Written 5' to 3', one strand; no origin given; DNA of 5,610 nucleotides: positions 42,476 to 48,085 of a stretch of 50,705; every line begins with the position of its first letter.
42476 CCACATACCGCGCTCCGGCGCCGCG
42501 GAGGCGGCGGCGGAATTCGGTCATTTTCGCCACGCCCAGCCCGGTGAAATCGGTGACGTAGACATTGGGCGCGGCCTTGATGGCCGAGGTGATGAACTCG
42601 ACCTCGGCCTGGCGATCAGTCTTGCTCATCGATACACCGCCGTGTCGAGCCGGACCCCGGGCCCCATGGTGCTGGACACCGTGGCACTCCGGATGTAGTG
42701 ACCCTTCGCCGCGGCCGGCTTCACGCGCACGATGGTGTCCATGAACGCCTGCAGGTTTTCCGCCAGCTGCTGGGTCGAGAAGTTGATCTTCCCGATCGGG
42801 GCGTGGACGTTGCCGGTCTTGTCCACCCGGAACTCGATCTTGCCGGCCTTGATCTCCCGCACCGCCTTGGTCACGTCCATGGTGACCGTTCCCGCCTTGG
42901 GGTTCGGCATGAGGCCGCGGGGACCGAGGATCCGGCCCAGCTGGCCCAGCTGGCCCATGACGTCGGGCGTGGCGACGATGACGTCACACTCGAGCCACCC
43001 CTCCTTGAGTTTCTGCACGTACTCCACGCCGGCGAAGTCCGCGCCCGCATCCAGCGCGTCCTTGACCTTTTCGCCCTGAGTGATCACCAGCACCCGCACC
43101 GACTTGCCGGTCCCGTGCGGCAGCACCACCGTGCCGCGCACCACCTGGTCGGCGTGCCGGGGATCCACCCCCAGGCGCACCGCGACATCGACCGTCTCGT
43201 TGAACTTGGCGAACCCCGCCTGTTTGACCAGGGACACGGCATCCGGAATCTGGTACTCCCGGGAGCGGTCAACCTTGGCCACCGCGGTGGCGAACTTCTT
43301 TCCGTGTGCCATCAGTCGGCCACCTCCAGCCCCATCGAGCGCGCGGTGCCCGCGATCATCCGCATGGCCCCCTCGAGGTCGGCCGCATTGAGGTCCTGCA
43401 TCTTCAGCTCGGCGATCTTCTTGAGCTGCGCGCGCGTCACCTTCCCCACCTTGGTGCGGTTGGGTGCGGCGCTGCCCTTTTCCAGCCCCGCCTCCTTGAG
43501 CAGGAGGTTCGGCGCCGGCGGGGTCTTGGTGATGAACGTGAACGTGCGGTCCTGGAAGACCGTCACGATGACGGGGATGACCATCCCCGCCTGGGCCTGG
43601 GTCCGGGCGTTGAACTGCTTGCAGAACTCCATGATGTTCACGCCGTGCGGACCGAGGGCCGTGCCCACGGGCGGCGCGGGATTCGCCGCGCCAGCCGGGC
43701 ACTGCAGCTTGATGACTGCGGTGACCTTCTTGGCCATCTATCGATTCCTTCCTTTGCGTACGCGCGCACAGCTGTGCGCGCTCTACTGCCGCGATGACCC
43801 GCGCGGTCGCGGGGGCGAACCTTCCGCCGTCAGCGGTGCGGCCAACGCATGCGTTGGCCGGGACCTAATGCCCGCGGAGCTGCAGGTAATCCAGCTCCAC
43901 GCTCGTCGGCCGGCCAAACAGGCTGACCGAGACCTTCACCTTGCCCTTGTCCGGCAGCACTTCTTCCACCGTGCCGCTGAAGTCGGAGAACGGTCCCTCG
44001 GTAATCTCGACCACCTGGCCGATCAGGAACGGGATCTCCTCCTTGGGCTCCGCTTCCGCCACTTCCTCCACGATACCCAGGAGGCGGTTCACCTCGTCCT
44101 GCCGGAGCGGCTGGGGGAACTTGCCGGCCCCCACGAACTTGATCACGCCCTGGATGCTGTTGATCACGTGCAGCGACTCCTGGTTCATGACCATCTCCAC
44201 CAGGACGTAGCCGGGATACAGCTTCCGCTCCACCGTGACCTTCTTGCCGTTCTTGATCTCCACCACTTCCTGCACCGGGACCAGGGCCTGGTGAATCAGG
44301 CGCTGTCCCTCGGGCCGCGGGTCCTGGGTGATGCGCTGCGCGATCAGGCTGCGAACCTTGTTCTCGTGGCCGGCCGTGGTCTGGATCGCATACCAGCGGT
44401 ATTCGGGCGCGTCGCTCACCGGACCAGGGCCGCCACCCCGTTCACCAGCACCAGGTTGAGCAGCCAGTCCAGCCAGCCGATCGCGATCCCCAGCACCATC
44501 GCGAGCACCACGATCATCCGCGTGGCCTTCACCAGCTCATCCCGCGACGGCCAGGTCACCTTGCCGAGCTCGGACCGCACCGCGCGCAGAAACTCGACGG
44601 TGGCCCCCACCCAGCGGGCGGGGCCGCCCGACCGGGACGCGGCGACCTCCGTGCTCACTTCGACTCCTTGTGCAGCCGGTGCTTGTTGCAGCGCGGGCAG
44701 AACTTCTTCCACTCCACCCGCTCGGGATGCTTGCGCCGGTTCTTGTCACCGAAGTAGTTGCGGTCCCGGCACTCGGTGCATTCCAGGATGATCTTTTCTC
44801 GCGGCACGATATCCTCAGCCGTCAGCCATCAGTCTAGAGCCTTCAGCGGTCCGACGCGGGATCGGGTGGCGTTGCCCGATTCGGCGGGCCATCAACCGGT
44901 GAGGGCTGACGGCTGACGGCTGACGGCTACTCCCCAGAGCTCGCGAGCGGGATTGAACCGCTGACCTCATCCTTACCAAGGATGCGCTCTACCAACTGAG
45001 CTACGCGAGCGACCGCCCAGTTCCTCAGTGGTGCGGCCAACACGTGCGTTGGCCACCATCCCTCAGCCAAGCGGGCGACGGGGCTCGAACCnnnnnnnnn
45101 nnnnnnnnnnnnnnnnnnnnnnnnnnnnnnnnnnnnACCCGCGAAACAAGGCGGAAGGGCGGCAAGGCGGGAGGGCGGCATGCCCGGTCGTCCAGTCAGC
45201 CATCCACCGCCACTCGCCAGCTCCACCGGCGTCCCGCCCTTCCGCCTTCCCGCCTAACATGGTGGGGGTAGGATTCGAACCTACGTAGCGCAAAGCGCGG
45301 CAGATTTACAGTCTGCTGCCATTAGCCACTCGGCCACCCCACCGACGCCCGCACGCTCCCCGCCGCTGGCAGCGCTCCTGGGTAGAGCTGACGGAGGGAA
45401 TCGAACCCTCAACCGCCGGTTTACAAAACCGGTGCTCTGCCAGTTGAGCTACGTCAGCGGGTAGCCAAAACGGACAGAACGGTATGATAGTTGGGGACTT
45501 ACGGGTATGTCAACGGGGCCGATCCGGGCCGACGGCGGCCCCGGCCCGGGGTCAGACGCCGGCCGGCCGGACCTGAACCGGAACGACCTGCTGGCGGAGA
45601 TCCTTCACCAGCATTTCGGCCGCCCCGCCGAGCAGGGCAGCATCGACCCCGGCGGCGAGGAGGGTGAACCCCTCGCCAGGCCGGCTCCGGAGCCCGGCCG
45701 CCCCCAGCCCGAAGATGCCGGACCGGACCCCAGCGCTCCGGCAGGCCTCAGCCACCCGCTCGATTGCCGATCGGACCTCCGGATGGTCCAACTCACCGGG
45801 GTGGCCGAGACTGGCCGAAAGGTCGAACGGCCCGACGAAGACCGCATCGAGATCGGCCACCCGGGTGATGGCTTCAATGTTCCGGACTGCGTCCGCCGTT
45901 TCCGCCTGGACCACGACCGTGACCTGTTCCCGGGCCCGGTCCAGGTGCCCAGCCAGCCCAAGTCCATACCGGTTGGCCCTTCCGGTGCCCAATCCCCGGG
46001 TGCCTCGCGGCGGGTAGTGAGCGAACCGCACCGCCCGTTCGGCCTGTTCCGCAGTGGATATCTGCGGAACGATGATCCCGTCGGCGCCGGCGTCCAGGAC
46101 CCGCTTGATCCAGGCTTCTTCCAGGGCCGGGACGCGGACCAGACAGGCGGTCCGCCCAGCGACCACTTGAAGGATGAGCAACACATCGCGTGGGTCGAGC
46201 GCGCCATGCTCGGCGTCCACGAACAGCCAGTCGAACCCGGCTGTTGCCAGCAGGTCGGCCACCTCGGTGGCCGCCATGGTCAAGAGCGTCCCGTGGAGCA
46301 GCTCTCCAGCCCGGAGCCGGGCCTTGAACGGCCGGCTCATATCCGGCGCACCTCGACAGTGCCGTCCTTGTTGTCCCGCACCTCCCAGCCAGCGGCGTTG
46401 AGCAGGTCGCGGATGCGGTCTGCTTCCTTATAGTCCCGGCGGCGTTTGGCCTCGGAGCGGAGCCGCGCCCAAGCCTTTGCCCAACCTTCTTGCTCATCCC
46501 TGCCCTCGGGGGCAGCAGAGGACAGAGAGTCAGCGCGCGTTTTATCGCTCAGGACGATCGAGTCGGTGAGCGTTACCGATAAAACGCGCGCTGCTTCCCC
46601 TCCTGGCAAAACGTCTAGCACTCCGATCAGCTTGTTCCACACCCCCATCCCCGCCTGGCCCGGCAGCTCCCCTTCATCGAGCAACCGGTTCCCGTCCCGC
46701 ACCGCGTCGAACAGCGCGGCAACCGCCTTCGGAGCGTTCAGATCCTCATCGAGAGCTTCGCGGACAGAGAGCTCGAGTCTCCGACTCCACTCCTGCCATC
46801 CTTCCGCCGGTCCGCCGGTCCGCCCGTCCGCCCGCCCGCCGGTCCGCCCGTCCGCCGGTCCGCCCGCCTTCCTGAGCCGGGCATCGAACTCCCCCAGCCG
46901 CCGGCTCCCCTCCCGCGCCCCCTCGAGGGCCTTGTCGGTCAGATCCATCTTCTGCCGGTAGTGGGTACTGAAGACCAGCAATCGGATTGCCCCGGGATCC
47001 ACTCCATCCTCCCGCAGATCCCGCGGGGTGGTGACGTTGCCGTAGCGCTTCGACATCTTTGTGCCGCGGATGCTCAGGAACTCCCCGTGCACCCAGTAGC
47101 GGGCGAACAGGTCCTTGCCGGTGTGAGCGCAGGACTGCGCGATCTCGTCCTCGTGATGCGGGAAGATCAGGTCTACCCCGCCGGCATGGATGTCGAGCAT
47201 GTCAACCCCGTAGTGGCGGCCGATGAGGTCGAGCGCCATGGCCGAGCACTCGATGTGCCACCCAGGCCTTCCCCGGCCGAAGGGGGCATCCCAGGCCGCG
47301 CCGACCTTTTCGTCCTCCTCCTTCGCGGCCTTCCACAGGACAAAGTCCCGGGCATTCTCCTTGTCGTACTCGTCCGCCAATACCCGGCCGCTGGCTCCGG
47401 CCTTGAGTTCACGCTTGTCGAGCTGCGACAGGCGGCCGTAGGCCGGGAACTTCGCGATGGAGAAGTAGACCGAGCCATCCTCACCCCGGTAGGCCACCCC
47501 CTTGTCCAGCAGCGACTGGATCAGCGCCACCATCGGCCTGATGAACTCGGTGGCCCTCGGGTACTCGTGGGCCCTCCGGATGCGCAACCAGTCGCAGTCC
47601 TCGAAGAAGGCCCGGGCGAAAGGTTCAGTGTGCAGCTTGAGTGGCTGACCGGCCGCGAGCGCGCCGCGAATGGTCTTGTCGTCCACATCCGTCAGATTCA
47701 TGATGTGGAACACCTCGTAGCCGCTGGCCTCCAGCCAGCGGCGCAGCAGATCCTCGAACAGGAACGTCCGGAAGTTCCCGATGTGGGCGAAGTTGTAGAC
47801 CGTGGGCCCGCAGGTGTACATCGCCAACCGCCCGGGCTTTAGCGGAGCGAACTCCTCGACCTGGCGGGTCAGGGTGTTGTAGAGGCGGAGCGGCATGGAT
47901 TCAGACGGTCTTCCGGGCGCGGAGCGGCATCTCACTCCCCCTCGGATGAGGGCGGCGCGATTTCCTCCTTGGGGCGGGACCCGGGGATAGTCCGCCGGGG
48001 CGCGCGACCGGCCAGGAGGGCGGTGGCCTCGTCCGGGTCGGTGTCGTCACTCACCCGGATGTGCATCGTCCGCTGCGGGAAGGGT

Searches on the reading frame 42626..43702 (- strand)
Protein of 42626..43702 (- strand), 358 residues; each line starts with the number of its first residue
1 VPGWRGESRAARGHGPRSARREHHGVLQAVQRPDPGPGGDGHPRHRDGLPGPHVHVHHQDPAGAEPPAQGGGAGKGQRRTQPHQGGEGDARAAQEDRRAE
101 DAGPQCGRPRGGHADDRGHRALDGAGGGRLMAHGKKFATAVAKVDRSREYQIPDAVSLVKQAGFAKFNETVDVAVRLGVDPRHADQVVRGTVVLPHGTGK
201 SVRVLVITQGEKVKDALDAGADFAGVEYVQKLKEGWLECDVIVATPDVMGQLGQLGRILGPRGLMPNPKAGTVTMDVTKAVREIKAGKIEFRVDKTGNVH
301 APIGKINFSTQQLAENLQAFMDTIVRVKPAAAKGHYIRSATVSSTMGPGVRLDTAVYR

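Call 17: search_protein_families(library=pfam, proteins=[window:42626-43702:-])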
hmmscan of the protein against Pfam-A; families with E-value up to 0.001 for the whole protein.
window:42626-43702:- (358 aa): 1 family
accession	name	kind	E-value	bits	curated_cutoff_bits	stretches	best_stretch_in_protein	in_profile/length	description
PF00687.26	Ribosomal_L1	-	1.1e-68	231.2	32.2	1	162-348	4-198/198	Ribosomal protein L1p/L10e family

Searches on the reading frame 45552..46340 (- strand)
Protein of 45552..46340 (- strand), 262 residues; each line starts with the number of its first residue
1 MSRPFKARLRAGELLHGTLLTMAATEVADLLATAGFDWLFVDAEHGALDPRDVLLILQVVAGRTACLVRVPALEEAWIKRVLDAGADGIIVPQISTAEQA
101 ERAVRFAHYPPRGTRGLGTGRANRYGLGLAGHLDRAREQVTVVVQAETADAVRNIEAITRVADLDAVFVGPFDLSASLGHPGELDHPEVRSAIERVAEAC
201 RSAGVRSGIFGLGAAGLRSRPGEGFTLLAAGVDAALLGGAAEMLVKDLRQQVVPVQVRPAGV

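Call 17: search_protein_families(library=pfam, proteins=[window:45552-46340:-])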
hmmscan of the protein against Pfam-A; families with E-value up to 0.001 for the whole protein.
window:45552-46340:- (262 aa): 1 family
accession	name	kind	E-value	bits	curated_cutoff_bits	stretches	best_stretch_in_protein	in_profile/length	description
PF03328.21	HpcH_HpaI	-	2.4e-38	132.1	25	1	24-236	10-217/221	HpcH/HpaI aldolase/citrate lyase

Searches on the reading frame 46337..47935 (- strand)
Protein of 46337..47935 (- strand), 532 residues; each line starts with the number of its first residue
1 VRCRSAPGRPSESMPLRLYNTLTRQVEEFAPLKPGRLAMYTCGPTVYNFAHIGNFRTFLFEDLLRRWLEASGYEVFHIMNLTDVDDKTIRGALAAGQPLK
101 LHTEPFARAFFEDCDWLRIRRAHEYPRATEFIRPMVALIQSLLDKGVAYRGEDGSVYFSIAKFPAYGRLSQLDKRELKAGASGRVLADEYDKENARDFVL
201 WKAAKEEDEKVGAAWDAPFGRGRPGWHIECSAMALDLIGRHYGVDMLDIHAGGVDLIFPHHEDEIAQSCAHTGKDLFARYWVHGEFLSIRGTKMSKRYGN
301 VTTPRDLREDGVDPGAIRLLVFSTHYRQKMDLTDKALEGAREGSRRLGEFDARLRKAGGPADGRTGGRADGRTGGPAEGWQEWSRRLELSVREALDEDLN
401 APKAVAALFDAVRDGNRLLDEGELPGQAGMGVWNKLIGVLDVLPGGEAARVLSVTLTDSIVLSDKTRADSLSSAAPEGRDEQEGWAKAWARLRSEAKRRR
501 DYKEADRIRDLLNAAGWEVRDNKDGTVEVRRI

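Call 17: search_protein_families(library=pfam, proteins=[window:46337-47935:-])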
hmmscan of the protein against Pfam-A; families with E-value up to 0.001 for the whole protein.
window:46337-47935:- (532 aa): 4 families
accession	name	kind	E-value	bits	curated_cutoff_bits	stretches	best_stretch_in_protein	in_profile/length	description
PF01406.26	tRNA-synt_1e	-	5.3e-98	328.5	27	1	29-340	2-299/301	tRNA synthetases class I (C) catalytic domain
PF09190.17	DALR_2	-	1.5e-07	32.2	22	1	391-422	2-33/57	DALR domain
PF00133.28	tRNA-synt_1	-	2.6e-06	26.9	22.7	1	248-332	330-413/414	tRNA synthetases class I (I, L, M and V)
PF01921.24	tRNA-synt_1f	-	0.00095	18.6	27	0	48-85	34-71/360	tRNA synthetases class I (K)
